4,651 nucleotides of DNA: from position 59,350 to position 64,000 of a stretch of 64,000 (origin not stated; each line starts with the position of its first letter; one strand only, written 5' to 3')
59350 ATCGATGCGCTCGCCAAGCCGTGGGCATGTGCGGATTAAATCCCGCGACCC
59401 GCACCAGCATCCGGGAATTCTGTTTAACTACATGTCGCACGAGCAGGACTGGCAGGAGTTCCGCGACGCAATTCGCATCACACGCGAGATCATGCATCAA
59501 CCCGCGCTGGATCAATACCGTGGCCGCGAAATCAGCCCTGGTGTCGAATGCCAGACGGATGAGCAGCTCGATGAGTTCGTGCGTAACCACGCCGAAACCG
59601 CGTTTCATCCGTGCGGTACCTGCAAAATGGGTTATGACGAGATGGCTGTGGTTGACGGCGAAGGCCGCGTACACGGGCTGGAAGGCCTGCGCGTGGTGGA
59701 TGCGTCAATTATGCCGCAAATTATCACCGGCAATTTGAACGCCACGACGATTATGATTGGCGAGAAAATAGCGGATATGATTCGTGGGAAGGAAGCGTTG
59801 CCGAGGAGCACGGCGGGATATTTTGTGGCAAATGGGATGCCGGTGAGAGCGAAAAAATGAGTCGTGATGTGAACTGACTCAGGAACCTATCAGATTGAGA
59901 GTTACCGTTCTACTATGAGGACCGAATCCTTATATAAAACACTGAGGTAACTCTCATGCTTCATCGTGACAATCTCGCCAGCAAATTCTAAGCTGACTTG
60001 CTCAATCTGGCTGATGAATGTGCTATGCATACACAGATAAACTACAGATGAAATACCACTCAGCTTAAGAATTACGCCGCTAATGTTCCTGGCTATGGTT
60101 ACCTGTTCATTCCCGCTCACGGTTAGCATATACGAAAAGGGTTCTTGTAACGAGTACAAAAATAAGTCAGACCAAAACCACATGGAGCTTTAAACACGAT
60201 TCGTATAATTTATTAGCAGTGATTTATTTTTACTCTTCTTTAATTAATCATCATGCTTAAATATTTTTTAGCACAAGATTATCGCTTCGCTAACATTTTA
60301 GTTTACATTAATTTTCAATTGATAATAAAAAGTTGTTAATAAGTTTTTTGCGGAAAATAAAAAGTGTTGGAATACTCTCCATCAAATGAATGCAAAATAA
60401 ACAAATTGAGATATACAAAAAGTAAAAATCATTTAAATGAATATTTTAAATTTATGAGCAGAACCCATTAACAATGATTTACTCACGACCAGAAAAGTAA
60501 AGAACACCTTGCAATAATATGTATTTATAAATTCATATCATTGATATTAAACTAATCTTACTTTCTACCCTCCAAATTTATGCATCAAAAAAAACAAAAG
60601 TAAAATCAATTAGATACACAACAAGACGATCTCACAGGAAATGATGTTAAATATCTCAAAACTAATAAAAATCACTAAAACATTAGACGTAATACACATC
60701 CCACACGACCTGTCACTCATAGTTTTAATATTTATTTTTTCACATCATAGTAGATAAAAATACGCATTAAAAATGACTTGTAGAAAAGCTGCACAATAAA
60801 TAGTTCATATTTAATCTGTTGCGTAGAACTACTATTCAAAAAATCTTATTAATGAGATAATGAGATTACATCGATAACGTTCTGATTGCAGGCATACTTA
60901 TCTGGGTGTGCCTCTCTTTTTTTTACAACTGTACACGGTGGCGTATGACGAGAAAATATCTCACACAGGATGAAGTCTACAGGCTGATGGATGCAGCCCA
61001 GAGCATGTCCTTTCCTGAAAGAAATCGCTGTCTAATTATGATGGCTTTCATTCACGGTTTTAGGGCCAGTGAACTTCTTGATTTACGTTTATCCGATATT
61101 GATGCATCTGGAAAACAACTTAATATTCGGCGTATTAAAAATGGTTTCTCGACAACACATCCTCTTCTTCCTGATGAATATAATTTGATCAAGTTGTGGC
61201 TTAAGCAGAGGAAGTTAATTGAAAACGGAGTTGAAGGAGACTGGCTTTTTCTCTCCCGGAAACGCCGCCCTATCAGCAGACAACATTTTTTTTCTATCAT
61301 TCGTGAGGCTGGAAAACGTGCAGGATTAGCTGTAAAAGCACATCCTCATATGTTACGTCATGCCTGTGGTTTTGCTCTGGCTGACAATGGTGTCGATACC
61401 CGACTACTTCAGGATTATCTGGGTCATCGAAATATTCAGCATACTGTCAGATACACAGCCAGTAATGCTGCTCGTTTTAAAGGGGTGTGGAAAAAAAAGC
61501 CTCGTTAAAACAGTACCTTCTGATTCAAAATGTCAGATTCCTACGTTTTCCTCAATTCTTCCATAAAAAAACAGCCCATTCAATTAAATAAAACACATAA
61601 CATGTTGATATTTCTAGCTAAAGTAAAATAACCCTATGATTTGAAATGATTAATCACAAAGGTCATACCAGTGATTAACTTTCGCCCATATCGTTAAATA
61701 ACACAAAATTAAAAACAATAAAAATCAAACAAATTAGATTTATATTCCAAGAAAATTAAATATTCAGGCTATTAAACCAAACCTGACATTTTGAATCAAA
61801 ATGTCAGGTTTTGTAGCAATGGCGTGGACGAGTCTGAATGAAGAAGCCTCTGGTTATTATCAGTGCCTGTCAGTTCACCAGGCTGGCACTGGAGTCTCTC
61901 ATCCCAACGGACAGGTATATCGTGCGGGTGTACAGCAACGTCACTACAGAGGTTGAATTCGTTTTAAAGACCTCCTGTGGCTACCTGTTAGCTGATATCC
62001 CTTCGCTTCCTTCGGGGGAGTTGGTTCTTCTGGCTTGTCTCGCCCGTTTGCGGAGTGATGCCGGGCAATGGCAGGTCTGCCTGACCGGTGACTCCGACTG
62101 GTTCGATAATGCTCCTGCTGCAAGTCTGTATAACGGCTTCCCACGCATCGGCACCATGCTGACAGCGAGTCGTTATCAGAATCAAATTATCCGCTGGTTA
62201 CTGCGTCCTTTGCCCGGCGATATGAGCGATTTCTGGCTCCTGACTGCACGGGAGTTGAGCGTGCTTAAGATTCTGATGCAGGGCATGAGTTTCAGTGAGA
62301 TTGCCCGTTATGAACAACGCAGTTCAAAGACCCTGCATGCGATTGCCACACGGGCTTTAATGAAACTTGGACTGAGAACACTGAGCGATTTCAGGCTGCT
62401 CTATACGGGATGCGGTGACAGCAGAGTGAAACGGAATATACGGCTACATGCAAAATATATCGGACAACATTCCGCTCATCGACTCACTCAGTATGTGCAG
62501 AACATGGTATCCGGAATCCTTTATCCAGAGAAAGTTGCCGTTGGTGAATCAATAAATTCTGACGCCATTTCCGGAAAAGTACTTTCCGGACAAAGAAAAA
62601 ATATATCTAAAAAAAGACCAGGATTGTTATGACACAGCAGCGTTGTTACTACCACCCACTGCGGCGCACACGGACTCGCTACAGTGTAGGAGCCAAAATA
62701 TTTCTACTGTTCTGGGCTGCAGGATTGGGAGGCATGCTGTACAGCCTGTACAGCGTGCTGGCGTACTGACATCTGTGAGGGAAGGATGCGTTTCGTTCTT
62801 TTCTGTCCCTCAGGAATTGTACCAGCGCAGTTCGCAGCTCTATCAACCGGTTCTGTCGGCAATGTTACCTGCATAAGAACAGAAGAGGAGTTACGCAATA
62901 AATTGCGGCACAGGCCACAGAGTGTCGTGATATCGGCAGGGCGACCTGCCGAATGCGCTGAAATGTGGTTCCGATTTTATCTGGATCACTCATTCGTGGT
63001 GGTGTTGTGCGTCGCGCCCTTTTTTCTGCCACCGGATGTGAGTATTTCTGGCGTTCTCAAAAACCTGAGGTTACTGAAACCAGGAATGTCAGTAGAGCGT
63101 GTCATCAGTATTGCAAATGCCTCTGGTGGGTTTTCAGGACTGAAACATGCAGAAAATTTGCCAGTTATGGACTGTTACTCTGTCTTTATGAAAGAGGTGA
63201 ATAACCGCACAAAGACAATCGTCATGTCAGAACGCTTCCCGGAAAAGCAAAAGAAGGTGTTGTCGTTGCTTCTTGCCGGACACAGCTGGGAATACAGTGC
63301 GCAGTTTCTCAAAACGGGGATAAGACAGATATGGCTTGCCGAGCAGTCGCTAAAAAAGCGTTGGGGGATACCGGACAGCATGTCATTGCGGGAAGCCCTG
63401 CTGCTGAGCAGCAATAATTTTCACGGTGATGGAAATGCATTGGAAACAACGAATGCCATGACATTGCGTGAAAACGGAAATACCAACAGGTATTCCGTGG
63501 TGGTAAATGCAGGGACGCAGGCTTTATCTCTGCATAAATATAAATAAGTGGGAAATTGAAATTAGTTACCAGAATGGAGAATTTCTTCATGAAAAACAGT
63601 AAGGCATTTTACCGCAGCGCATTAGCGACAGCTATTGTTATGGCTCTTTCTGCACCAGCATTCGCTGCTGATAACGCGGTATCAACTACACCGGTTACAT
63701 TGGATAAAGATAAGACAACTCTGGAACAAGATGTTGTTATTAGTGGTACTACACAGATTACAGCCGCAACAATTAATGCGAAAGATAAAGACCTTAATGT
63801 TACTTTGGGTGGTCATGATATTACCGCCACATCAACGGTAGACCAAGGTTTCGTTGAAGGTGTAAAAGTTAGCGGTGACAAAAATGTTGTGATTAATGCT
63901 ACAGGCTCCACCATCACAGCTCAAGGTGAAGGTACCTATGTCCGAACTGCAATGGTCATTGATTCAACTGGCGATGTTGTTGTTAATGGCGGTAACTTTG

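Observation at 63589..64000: Autotransporter-like secreted protein begins at the window edge and is missing from the ORF track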

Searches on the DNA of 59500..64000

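Call 49: search_rna_families(source=window, start=59500, end=64000, threshold=evalue, max_evalue=1)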
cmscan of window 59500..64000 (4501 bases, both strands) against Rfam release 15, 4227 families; matches with E-value up to 1: 0.
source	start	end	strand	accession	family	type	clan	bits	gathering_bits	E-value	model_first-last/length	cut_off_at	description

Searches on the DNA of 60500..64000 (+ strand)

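Call 4: search_dna_similar(query=window:60500-64000:+, collection=ecoli_genomes, mode=near, max_rows=25)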
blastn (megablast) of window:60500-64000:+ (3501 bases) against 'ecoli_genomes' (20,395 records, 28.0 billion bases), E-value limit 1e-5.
Records with a match: 1922; places in all: 1952; records where one place covers at least 80% of the query: 1844.
Genomes with a match: 1921 of 5426; with a place that covers at least 80% of the query: 1843. Places per genome that has any: lowest 1, median 1, highest 3. On chromosomes: 1944 places; on plasmids: 8.
Best place of each record, by identity: >=99% 551; 95-99% 1357; 90-95% 13; 80-90% 1.
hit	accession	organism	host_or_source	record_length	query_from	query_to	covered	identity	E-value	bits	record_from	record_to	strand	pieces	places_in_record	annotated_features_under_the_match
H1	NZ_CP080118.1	Escherichia coli strain M70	Homo sapiens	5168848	1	3501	100%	100.0%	0e+0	6485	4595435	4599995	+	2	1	IS5-like element ISEc35 family transposase | hyxR: LuxR family transcriptional regulator HyxR | hyxA: protein HyxA | ipbA: tyrosine-type DNA invertase IpbA | hyxB: outer membrane autotransporter HyxB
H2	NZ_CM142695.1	Escherichia coli strain UID2404240038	Homo sapiens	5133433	1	3501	100%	100.0%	0e+0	6484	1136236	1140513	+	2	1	hyxR: LuxR family transcriptional regulator HyxR | hyxA: protein HyxA | IS1 family transposase | ipbA: tyrosine-type DNA invertase IpbA | autotransporter outer membrane beta-barrel domain-containing protein | and 1 other names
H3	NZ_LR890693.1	Escherichia coli strain MSB1_4E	Homo sapiens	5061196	1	3501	100%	100.0%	0e+0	6484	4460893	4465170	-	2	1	hyxR: LuxR family transcriptional regulator HyxR | hyxA: protein HyxA | IS1 family transposase | ipbA: tyrosine-type DNA invertase IpbA | autotransporter outer membrane beta-barrel domain-containing protein | and 1 other names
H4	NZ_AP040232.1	Escherichia coli strain NR3838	Homo sapiens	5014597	1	3501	100%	100.0%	0e+0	6483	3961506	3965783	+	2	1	hyxR: LuxR family transcriptional regulator HyxR | IS1 family transposase | hyxA: protein HyxA | ipbA: tyrosine-type DNA invertase IpbA | hyxB: outer membrane autotransporter HyxB | and 1 other names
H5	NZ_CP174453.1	Escherichia coli O25b:H4-ST131 strain MB1341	Homo sapiens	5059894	1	3501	100%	100.0%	0e+0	6478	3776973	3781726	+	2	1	IS3-like element ISEc52 family transposase | hyxA: protein HyxA | hyxR: LuxR family transcriptional regulator HyxR | ipbA: tyrosine-type DNA invertase IpbA | hyxB: outer membrane autotransporter HyxB | and 1 other names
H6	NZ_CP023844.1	Escherichia coli strain 4/1-1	Homo sapiens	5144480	1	3501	100%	100.0%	0e+0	6466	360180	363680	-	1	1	hyxR: LuxR family transcriptional regulator HyxR | hyxA: protein HyxA | ipbA: tyrosine-type DNA invertase IpbA | hyxB: outer membrane autotransporter HyxB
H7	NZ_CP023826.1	Escherichia coli strain 4/4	Homo sapiens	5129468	1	3501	100%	100.0%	0e+0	6466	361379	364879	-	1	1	hyxR: LuxR family transcriptional regulator HyxR | hyxA: protein HyxA | ipbA: tyrosine-type DNA invertase IpbA | hyxB: outer membrane autotransporter HyxB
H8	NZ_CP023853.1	Escherichia coli strain 2/0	Homo sapiens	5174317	1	3501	100%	100.0%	0e+0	6466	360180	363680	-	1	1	hyxR: LuxR family transcriptional regulator HyxR | hyxA: protein HyxA | ipbA: tyrosine-type DNA invertase IpbA | hyxB: outer membrane autotransporter HyxB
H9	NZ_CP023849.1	Escherichia coli strain 4/0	Homo sapiens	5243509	1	3501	100%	100.0%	0e+0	6466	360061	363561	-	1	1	hyxR: LuxR family transcriptional regulator HyxR | hyxA: protein HyxA | ipbA: tyrosine-type DNA invertase IpbA | hyxB: outer membrane autotransporter HyxB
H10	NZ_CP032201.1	Escherichia coli strain AR_0086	missing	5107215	1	3501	100%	100.0%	0e+0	6466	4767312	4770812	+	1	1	hyxR: LuxR family transcriptional regulator HyxR | hyxA: protein HyxA | ipbA: tyrosine-type DNA invertase IpbA | hyxB: outer membrane autotransporter HyxB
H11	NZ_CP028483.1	Escherichia coli strain E41-1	Homo sapiens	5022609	1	3501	100%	100.0%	0e+0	6466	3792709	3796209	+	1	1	hyxR: LuxR family transcriptional regulator HyxR | hyxA: protein HyxA | ipbA: tyrosine-type DNA invertase IpbA | hyxB: outer membrane autotransporter HyxB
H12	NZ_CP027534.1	Escherichia coli strain AR_0081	missing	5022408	1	3501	100%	100.0%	0e+0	6466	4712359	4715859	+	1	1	hyxR: LuxR family transcriptional regulator HyxR | hyxA: protein HyxA | ipbA: tyrosine-type DNA invertase IpbA | hyxB: outer membrane autotransporter HyxB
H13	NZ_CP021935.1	Escherichia coli strain AR_0055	missing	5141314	1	3501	100%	100.0%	0e+0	6466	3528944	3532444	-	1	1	hyxR: LuxR family transcriptional regulator HyxR | hyxA: protein HyxA | ipbA: tyrosine-type DNA invertase IpbA | hyxB: outer membrane autotransporter HyxB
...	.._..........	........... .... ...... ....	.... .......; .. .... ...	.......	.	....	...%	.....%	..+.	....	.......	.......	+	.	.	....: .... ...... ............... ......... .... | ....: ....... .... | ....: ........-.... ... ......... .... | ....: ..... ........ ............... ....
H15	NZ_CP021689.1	Escherichia coli strain AR_0058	missing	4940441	1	3501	100%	100.0%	0e+0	6466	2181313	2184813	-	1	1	hyxR: LuxR family transcriptional regulator HyxR | hyxA: protein HyxA | ipbA: tyrosine-type DNA invertase IpbA | hyxB: outer membrane autotransporter HyxB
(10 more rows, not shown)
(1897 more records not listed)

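Call 6: get_annotated_region(hit=H10, flank=9000)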
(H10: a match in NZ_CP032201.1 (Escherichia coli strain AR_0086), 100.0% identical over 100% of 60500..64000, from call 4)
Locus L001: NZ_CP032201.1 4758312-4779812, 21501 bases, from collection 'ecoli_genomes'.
description: Escherichia coli strain AR_0086 chromosome, complete genome
organism: Escherichia coli strain AR_0086 (NCBI taxid 562)
replicon: chromosome; assembly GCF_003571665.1
host: missing; source: missing; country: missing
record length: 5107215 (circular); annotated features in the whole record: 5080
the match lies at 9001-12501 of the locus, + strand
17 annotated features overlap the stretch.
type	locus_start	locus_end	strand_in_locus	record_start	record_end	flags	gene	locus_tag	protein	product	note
CDS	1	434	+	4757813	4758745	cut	yahB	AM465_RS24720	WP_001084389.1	LysR substrate-binding domain-containing protein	-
CDS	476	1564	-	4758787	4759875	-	pdeL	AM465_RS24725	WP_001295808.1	DNA-binding transcriptional activator/c-di-GMP phosphodiesterase PdeL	-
CDS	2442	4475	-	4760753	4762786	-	betT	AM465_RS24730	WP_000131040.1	choline BCCT transporter BetT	-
CDS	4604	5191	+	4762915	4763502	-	betI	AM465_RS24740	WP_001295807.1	transcriptional regulator BetI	-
CDS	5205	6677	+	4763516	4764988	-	betB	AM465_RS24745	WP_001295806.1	betaine-aldehyde dehydrogenase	-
CDS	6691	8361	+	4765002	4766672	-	betA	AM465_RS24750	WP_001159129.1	choline dehydrogenase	-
CDS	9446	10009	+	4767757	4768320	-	ipbA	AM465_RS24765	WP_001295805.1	tyrosine-type DNA invertase IpbA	IpbA is also known as HbiF and FimX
CDS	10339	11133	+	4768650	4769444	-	hyxR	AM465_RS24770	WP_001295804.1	LuxR family transcriptional regulator HyxR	-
CDS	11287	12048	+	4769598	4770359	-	hyxA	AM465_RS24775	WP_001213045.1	protein HyxA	-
CDS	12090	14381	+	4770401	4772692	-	hyxB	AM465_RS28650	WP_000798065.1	outer membrane autotransporter HyxB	-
CDS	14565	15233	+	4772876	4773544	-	ykgH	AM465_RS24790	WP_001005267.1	protein YkgH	-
CDS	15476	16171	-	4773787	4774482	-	ykgG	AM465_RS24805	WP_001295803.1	LutC/YkgG family protein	-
CDS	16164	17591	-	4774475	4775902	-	ykgF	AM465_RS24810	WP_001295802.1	LutB/LldF family L-lactate oxidation iron-sulfur protein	-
CDS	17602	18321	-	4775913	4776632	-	ykgE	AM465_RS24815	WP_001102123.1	(Fe-S)-binding protein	-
CDS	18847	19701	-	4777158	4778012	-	rclR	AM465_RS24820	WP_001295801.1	reactive chlorine-specific transcriptional regulator RclR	-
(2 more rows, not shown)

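Call 31: search_dna_similar(query=window:61380-61940:+, collection=ecoli_genomes, mode=near, max_rows=8)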
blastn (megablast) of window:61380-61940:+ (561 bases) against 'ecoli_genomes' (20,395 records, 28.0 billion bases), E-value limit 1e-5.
Records with a match: 1892; places in all: 1923; records where one place covers at least 80% of the query: 1781.
Genomes with a match: 1891 of 5426; with a place that covers at least 80% of the query: 1780. Places per genome that has any: lowest 1, median 1, highest 4. On chromosomes: 1921 places; on plasmids: 2.
Best place of each record, by identity: >=99% 804; 95-99% 1083; 90-95% 5.
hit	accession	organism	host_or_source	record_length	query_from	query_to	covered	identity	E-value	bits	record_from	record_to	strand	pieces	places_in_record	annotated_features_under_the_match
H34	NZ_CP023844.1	Escherichia coli strain 4/1-1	Homo sapiens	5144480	1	561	100%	100.0%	0e+0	1037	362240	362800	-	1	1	ipbA: tyrosine-type DNA invertase IpbA | hyxR: LuxR family transcriptional regulator HyxR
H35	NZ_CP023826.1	Escherichia coli strain 4/4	Homo sapiens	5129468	1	561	100%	100.0%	0e+0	1037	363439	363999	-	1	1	ipbA: tyrosine-type DNA invertase IpbA | hyxR: LuxR family transcriptional regulator HyxR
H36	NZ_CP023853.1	Escherichia coli strain 2/0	Homo sapiens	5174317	1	561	100%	100.0%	0e+0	1037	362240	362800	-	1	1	ipbA: tyrosine-type DNA invertase IpbA | hyxR: LuxR family transcriptional regulator HyxR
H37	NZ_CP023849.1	Escherichia coli strain 4/0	Homo sapiens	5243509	1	561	100%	100.0%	0e+0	1037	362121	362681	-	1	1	ipbA: tyrosine-type DNA invertase IpbA | hyxR: LuxR family transcriptional regulator HyxR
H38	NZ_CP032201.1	Escherichia coli strain AR_0086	missing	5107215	1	561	100%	100.0%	0e+0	1037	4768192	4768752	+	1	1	ipbA: tyrosine-type DNA invertase IpbA | hyxR: LuxR family transcriptional regulator HyxR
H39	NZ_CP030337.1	Escherichia coli strain AR_451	missing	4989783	1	561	100%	100.0%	0e+0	1037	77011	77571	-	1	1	ipbA: tyrosine-type DNA invertase IpbA | hyxR: LuxR family transcriptional regulator HyxR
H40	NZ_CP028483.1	Escherichia coli strain E41-1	Homo sapiens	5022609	1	561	100%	100.0%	0e+0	1037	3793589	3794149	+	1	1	ipbA: tyrosine-type DNA invertase IpbA | hyxR: LuxR family transcriptional regulator HyxR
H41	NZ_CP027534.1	Escherichia coli strain AR_0081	missing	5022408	1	561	100%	100.0%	0e+0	1037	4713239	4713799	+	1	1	ipbA: tyrosine-type DNA invertase IpbA | hyxR: LuxR family transcriptional regulator HyxR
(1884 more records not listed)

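Call 48: search_dna_similar(query=L001:12090-14381:+, collection=ecoli_genomes, mode=near, max_rows=30, rows=spread)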
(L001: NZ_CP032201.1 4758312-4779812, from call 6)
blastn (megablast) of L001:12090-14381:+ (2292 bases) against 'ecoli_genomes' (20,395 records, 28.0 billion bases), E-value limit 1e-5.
Records with a match: 1906; places in all: 1917; records where one place covers at least 80% of the query: 1567.
Genomes with a match: 1901 of 5426; with a place that covers at least 80% of the query: 1566. Places per genome that has any: lowest 1, median 1, highest 2. On chromosomes: 1904 places; on plasmids: 13.
Best place of each record, by identity: >=99% 554; 95-99% 1035; 90-95% 311; 80-90% 6.
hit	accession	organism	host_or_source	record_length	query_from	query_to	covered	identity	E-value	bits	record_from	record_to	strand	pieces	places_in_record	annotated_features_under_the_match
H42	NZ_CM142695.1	Escherichia coli strain UID2404240038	Homo sapiens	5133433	1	2292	100%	100.0%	0e+0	4252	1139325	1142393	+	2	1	hyxB: outer membrane autotransporter HyxB | IS1 family transposase | autotransporter outer membrane beta-barrel domain-containing protein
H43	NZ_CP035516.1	Escherichia coli strain U14A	Homo sapiens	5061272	1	2292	100%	100.0%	0e+0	4233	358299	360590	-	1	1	hyxB: outer membrane autotransporter HyxB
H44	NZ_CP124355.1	Escherichia coli strain AVS0171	environmental-WWTP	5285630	1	2292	100%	100.0%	0e+0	4233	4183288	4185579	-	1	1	hyxB: outer membrane autotransporter HyxB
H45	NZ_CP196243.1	Escherichia coli strain AH19F006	Homo sapiens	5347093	1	2292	100%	100.0%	0e+0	4233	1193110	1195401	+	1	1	hyxB: outer membrane autotransporter HyxB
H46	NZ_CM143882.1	Escherichia coli strain E13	Homo sapiens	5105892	1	2292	100%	100.0%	0e+0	4233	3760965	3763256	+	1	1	hyxB: outer membrane autotransporter HyxB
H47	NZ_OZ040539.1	Escherichia coli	-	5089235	1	2292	100%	100.0%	0e+0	4233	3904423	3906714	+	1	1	hyxB: outer membrane autotransporter HyxB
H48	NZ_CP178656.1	Escherichia coli strain VTB96929v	Chicken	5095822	1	2292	100%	99.5%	0e+0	4172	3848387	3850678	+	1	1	hyxB: outer membrane autotransporter HyxB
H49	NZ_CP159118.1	Escherichia coli strain 10034292-3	Homo sapiens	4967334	1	2292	100%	99.2%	0e+0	4133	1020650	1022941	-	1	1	hyxB: outer membrane autotransporter HyxB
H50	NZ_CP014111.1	Escherichia coli strain FDAARGOS_144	Homo sapiens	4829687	1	2292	100%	99.2%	0e+0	4124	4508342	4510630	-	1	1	hyxB: outer membrane autotransporter HyxB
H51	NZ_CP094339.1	Escherichia coli strain W224N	cerebrospinal fluid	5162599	1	2292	100%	97.4%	0e+0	3912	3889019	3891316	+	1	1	hyxB: outer membrane autotransporter HyxB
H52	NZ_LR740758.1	Escherichia coli strain BEN5202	Gallus gallus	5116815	1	2292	100%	97.4%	0e+0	3912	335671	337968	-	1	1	hyxB: outer membrane autotransporter HyxB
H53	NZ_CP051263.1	Escherichia coli CFT073 strain CFT073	missing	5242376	1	2292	100%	97.3%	0e+0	3901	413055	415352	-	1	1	hyxB: outer membrane autotransporter HyxB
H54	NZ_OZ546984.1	Escherichia coli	Homo sapiens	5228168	1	2292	100%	97.3%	0e+0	3901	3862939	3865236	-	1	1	hyxB: outer membrane autotransporter HyxB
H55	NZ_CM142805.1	Escherichia coli strain GPEC673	chicken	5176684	1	2292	100%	97.3%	0e+0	3890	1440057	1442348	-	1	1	hyxB: outer membrane autotransporter HyxB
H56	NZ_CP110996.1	Escherichia coli strain XYEH3783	Homo sapiens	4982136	1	2292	100%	97.1%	0e+0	3868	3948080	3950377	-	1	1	hyxB: outer membrane autotransporter HyxB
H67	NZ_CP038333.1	Escherichia coli O157:H7 strain N8B7-2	cattle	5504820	1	2292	55%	93.7%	0e+0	1881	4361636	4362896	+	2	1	adhesin | autotransporter outer membrane beta-barrel domain-containing protein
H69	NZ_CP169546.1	Escherichia coli O157:H7 strain AC-5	Soil from greenhouses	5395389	1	2292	55%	93.7%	0e+0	1881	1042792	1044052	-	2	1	adhesin | autotransporter outer membrane beta-barrel domain-containing protein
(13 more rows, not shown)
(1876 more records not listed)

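Call 52: get_annotated_region(hit=H53, flank=4000)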
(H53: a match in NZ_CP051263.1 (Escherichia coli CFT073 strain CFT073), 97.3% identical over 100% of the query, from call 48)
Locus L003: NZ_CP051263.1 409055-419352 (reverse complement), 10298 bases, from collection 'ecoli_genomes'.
description: Escherichia coli CFT073 chromosome, complete genome
organism: Escherichia coli CFT073 strain CFT073 (NCBI taxid 199310)
replicon: chromosome; assembly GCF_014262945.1
host: -; source: missing; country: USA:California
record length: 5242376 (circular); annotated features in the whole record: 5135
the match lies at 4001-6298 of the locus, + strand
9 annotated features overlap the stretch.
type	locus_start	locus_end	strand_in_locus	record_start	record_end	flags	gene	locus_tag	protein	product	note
CDS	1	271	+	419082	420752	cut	betA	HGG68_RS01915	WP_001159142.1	choline dehydrogenase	-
CDS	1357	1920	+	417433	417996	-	ipbA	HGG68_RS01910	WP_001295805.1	tyrosine-type DNA invertase IpbA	IpbA is also known as HbiF and FimX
CDS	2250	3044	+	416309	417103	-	hyxR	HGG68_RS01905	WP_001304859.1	LuxR family transcriptional regulator HyxR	-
CDS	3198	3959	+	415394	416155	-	hyxA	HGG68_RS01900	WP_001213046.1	protein HyxA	-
CDS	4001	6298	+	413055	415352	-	hyxB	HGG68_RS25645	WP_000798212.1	outer membrane autotransporter HyxB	-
CDS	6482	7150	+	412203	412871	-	ykgH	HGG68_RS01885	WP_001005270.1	protein YkgH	-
CDS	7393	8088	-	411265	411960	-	ykgG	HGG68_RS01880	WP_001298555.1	LutC/YkgG family protein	-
CDS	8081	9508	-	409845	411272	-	ykgF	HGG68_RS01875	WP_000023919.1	LutB/LldF family L-lactate oxidation iron-sulfur protein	-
CDS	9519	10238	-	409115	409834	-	ykgE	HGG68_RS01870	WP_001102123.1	(Fe-S)-binding protein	-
